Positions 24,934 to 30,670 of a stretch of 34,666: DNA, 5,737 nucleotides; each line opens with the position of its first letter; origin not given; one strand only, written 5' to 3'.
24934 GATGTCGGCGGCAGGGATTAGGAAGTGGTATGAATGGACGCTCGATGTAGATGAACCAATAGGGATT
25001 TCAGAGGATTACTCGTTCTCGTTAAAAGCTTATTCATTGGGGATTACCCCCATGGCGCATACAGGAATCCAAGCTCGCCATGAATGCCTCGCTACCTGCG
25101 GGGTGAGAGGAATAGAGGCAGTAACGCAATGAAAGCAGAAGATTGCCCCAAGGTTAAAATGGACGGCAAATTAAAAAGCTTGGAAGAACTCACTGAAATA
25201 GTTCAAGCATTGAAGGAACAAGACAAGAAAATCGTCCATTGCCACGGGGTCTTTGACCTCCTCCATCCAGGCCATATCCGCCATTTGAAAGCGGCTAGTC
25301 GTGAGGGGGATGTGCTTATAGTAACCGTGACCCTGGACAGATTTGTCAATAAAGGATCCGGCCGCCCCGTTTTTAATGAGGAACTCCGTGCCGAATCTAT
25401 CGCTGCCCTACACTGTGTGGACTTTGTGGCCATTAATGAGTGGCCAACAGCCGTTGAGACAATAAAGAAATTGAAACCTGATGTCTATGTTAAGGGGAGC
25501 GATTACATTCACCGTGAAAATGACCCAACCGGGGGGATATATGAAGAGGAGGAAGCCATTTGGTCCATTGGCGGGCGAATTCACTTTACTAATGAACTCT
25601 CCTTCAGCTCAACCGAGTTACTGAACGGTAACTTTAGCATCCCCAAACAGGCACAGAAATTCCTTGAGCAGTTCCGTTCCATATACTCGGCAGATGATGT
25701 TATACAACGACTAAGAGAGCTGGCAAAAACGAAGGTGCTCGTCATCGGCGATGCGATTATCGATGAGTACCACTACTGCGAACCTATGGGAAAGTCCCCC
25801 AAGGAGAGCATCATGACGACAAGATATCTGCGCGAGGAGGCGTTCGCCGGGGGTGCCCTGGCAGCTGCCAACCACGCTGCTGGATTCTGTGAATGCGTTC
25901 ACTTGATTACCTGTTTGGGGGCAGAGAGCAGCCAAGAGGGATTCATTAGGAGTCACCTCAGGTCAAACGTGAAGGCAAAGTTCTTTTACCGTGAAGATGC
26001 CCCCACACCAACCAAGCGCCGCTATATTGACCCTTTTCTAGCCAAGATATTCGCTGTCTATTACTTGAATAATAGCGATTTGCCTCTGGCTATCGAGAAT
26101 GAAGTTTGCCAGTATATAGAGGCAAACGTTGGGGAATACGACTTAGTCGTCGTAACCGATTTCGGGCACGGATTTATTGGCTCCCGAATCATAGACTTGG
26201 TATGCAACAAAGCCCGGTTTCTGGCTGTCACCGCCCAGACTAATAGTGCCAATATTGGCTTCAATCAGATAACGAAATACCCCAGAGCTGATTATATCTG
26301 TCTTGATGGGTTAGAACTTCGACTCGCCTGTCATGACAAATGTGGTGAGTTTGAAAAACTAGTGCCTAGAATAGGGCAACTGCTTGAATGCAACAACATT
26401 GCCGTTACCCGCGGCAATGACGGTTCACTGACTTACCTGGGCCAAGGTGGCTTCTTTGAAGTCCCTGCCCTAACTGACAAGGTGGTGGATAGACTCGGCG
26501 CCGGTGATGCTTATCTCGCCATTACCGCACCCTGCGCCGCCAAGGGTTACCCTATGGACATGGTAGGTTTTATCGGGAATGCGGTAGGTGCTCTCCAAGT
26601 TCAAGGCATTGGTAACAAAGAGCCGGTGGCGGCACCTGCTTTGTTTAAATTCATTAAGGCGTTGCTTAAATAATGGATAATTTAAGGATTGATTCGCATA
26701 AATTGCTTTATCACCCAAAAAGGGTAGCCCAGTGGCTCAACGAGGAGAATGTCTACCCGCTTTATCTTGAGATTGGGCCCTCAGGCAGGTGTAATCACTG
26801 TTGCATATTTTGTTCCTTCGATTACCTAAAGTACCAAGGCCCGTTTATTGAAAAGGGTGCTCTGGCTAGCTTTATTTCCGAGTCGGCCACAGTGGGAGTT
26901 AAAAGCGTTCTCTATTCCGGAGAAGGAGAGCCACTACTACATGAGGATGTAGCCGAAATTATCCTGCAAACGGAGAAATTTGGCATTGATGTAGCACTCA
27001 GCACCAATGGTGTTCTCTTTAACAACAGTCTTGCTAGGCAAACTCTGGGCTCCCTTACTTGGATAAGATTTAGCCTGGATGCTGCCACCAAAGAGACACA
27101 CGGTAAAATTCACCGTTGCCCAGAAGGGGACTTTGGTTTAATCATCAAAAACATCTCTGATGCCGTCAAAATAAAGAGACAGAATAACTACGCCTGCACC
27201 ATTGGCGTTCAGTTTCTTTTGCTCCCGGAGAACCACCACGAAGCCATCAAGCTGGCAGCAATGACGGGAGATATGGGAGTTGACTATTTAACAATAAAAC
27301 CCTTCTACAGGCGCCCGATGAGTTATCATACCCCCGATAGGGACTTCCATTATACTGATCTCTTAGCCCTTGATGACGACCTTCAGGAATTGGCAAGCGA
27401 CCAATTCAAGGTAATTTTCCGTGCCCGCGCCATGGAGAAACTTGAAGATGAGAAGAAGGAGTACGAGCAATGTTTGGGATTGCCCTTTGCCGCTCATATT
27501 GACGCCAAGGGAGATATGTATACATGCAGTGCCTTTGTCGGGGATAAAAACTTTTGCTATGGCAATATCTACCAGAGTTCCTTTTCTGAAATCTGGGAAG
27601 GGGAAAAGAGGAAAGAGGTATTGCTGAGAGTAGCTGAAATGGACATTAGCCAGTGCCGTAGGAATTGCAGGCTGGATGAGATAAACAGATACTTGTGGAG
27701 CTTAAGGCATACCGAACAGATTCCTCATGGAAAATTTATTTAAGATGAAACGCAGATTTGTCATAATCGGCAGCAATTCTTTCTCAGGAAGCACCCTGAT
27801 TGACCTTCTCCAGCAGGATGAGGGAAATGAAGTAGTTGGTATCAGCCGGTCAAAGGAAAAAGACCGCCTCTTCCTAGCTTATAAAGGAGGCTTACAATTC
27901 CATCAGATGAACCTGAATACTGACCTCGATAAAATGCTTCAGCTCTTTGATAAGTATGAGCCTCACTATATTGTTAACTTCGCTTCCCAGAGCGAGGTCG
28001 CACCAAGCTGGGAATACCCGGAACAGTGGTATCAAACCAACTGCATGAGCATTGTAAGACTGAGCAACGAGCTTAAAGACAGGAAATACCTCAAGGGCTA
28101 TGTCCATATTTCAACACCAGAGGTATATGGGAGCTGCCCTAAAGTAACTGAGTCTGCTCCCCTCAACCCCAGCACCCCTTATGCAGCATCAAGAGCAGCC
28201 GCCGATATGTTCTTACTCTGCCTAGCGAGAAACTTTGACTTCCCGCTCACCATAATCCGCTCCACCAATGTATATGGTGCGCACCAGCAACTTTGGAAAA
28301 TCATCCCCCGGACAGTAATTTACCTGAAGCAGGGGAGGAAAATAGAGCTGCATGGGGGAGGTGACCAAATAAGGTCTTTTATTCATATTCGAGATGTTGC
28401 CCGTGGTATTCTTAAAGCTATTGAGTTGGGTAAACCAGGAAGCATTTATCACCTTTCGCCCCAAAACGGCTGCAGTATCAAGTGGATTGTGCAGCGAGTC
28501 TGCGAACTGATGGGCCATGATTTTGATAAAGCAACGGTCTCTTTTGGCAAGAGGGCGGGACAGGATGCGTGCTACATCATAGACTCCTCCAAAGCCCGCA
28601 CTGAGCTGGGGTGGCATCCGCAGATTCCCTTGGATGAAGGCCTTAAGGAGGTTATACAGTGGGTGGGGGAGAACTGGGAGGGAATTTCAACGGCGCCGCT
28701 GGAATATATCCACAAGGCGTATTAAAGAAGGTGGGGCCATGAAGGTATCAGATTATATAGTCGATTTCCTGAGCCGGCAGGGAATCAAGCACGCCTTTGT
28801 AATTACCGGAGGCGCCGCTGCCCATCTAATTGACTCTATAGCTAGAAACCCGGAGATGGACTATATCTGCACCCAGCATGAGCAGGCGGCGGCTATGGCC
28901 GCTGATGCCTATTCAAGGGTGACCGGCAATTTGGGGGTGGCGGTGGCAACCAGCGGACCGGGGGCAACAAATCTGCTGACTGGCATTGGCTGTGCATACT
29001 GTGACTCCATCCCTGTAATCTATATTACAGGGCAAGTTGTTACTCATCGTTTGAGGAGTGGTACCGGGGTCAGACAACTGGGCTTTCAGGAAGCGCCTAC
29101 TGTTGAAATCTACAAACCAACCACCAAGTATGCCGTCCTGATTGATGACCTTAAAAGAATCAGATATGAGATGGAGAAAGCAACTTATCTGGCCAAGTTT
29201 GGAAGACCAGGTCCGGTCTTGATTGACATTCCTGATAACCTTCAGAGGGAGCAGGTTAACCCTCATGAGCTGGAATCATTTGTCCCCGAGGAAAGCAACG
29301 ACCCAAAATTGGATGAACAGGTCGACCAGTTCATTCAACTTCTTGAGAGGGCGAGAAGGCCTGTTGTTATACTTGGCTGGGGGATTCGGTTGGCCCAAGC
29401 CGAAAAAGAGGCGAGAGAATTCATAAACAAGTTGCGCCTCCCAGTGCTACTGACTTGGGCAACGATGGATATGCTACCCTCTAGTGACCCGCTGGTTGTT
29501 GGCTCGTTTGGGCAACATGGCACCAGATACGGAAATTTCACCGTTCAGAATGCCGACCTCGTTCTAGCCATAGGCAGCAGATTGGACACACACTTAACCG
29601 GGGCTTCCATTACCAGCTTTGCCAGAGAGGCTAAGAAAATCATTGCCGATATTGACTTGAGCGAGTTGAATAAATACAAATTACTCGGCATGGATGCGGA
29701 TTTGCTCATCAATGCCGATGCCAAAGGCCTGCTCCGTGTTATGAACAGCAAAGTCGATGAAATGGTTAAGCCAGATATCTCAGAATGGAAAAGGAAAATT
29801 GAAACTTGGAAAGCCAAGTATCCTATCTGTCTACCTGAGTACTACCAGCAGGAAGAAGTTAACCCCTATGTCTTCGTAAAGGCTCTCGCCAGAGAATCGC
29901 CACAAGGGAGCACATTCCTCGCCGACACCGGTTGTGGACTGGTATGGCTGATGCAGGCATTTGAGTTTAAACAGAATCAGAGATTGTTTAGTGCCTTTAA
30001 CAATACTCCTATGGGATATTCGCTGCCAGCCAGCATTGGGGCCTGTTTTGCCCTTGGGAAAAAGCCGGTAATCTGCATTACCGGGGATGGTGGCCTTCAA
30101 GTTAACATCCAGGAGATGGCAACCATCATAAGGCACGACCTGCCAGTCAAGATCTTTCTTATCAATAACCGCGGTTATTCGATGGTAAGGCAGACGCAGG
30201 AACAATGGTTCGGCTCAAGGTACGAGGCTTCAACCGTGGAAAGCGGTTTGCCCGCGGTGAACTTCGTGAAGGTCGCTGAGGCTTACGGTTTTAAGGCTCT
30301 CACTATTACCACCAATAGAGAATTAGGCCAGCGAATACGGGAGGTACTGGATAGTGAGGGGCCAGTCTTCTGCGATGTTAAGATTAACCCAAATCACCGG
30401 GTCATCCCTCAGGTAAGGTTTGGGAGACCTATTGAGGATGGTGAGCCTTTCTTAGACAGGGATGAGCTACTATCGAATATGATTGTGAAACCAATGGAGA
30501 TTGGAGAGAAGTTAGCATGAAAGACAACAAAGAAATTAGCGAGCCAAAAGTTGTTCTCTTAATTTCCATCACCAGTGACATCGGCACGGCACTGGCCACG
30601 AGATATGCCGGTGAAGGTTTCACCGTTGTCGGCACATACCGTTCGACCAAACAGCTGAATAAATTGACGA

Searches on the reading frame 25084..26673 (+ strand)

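Call 19: search_protein_families(library=phrogs, max_evalue=0.001, proteins=[window:25084-26673:+])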
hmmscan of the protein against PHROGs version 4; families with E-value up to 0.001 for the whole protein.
window:25084-26673:+ (529 aa): 3 families
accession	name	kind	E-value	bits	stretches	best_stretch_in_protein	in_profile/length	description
phrog_7878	-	other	6.8e-19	69.2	1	48-145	1-100/131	bifunctional heptose 7-phosphate kinase/heptose 1-phosphate adenyltransferase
phrog_8133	-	unknown function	6.9e-08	33.1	1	215-480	2-202/246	-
phrog_15334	-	unknown function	0.00026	21.4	0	436-491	224-278/323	-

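Call 20: search_protein_families(library=pfam, max_evalue=0.001, proteins=[window:25084-26673:+])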
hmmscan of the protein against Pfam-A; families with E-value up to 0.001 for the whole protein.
window:25084-26673:+ (529 aa): 2 families
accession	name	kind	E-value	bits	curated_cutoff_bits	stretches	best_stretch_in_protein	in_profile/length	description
PF00294.29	PfkB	-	1.1e-19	71.4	25.8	1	215-513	1-297/302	pfkB family carbohydrate kinase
PF01467.32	CTP_transf_like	-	2.3e-15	57.4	21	1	54-144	3-93/133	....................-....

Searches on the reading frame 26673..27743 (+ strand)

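Call 19: search_protein_families(library=phrogs, max_evalue=0.001, proteins=[window:26673-27743:+])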
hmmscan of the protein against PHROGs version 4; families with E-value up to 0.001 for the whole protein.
window:26673-27743:+ (356 aa): 2 families
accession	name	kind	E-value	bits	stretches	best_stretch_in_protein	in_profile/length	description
phrog_21308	-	other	1.2e-20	74.3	1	33-332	416-703/735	radical SAM domain-containing protein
phrog_14086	-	other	0.00037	21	1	31-128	88-190/353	radical SAM domain-containing protein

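Call 20: search_protein_families(library=pfam, max_evalue=0.001, proteins=[window:26673-27743:+])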
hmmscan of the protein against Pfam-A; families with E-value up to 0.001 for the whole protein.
window:26673-27743:+ (356 aa): 2 families
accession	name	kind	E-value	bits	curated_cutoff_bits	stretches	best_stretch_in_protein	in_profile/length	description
PF04055.27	Radical_SAM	-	1.2e-12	48.8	29.5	1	36-192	3-160/166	Radical SAM superfamily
PF13186.11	SPASM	-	4.5e-09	36.9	21.5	1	272-332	6-66/67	Iron-sulfur cluster-binding domain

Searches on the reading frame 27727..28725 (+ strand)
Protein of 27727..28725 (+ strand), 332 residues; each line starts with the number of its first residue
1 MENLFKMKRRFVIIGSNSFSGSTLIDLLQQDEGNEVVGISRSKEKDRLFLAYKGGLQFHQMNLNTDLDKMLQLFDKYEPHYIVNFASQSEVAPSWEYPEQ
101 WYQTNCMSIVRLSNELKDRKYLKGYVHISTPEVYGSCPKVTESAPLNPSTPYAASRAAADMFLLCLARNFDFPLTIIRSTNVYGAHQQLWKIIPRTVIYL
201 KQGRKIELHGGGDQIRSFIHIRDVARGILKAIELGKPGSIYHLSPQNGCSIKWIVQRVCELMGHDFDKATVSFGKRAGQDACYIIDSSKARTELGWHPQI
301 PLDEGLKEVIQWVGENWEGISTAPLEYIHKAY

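Call 19: search_protein_families(library=phrogs, max_evalue=0.001, proteins=[window:27727-28725:+])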
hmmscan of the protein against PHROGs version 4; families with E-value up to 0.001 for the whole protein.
window:27727-28725:+ (332 aa): 1 family
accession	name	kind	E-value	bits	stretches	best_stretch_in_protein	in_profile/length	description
phrog_540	-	DNA, RNA and nucleotide metabolism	1.6e-58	199.7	1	6-322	290-603/715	nucleotide-sugar epimerase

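Call 20: search_protein_families(library=pfam, max_evalue=0.001, proteins=[window:27727-28725:+])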
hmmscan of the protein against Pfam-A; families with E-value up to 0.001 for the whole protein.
window:27727-28725:+ (332 aa): 4 families
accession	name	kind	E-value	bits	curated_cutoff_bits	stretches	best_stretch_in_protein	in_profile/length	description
PF16363.11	GDP_Man_Dehyd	-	4.7e-42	145.1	27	1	13-308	2-331/332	GDP-mannose 4,6 dehydratase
PF01370.27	Epimerase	-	3.3e-41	141.7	20.9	1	12-241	2-237/240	NAD dependent epimerase/dehydratase family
PF04321.23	RmlD_sub_bind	-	3.1e-11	43.3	27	1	10-260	2-229/287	RmlD substrate binding domain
PF02719.21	Polysacc_synt_2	-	1.9e-05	24.5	20.2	1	65-278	64-266/293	Polysaccharide biosynthesis protein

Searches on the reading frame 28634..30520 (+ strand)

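Call 19: search_protein_families(library=phrogs, max_evalue=0.001, proteins=[window:28634-30520:+])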
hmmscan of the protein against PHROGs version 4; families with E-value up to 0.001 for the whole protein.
window:28634-30520:+ (628 aa): 1 family
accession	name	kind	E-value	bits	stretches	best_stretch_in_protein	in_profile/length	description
phrog_11199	-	unknown function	8.5e-113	378.9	1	35-595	8-557/568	-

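Call 20: search_protein_families(library=pfam, max_evalue=0.001, proteins=[window:28634-30520:+])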
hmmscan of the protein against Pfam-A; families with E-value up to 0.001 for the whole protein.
window:28634-30520:+ (628 aa): 3 families
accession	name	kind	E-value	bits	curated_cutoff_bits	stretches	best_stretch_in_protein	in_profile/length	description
PF02775.26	TPP_enzyme_C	-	4.9e-42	143.7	21.9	1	431-582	1-151/151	Thiamine pyrophosphate enzyme, C-terminal TPP binding domain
PF02776.23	TPP_enzyme_N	-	4e-35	120.6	26.8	1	36-150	1-109/119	Thiamine pyrophosphate enzyme, N-terminal TPP binding domain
PF00205.28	TPP_enzyme_M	-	3.7e-31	108.1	30.4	1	230-367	1-134/137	Thiamine pyrophosphate enzyme, central domain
